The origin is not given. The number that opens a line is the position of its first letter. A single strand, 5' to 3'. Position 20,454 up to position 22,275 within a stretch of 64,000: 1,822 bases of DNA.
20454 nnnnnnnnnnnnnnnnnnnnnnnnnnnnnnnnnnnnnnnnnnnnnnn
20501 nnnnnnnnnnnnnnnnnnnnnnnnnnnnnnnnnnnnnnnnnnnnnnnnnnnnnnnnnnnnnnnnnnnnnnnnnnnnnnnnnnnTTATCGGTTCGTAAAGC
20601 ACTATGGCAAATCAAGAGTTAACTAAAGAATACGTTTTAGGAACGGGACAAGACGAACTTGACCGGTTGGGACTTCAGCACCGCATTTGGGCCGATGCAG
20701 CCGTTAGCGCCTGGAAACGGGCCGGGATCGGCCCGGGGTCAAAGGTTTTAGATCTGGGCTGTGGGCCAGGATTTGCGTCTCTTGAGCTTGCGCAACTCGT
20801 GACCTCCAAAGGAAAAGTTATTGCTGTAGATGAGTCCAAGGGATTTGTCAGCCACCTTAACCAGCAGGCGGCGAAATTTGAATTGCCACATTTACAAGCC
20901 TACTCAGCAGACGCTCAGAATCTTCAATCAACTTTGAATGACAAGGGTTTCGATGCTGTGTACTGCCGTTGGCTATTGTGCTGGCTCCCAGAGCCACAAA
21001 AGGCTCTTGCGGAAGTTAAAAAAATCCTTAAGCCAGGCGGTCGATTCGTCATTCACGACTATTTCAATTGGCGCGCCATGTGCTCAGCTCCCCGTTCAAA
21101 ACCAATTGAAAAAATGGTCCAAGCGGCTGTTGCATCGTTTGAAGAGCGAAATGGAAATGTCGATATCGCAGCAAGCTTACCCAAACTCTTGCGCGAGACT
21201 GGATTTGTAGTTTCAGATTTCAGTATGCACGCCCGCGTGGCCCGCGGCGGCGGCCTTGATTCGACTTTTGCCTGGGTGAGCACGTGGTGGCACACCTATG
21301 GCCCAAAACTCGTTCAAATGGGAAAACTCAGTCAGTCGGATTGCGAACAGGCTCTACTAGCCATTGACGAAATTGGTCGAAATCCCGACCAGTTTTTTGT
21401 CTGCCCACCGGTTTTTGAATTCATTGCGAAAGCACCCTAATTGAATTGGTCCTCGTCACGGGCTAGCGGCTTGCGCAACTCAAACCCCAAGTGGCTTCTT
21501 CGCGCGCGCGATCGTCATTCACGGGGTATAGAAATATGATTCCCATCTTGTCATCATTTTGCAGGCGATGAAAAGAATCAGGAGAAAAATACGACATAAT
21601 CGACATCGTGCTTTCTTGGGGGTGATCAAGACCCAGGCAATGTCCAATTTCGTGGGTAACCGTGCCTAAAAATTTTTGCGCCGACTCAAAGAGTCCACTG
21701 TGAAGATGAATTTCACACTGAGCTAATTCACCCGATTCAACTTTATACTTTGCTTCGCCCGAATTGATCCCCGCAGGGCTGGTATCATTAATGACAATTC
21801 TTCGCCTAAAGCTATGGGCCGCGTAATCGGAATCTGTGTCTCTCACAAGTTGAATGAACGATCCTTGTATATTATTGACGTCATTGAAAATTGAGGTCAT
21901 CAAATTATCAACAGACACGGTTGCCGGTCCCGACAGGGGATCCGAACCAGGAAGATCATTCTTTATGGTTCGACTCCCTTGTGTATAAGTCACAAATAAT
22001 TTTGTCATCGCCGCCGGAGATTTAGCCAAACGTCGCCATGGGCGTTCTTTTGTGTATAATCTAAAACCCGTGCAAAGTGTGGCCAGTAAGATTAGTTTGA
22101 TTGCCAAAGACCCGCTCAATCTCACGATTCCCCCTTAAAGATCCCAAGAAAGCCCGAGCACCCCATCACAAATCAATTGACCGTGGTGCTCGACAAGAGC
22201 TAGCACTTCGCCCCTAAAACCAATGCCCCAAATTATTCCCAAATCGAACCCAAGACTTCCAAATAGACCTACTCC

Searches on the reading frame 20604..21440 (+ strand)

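Call 71: search_protein_families(library=pfam, proteins=[window:20604-21440:+], max_evalue=0.0001)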
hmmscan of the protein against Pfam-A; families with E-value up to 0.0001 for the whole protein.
window:20604-21440:+ (278 aa): 10 families
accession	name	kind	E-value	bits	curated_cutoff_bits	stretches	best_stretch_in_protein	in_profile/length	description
PF13847.12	Methyltransf_31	-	1.1e-22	80.7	27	1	44-154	3-113/145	Methyltransferase domain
PF08241.18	Methyltransf_11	-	6.7e-21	75.2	21.2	1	49-150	1-95/95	Methyltransferase domain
PF13649.12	Methyltransf_25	-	1.1e-19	71.3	27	1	48-146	1-97/97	Methyltransferase domain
PF13489.12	Methyltransf_23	-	2.7e-14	53.7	27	1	42-203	20-161/164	Methyltransferase domain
PF08242.18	Methyltransf_12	-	5.3e-14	53.2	30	1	49-148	1-98/98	Methyltransferase domain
PF01209.24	Ubie_methyltran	-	1.3e-13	51.3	20.1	1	25-151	31-152/233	ubiE/COQ5 methyltransferase family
PF01135.25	PCMT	-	1.3e-06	28.8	20.3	1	42-105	71-134/210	Protein-L-isoaspartate(D-aspartate) O-methyltransferase (PCMT)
PF01189.24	Methyltr_RsmB-F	-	2.8e-06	27.6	27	1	46-119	10-83/199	16S rRNA methyltransferase RsmB/F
PF02527.21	GidB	-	1.7e-05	24.7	27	1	47-149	51-145/184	rRNA small subunit methyltransferase G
PF05175.20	MTS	-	9.5e-05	22.5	23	0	46-120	33-103/170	Methyltransferase small domain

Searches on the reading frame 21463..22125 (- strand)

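Call 90: search_protein_families(library=pfam, proteins=[window:21463-22125:-], max_evalue=0.001)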
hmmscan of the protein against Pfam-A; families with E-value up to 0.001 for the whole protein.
window:21463-22125:- (220 aa): 2 families
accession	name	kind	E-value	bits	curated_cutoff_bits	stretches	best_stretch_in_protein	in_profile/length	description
PF00413.30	Peptidase_M10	-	5.3e-08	33.3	24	1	133-200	102-158/159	Matrixin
PF12044.14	Metallopep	-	0.00077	18.6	27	0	149-174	311-336/427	Putative peptidase family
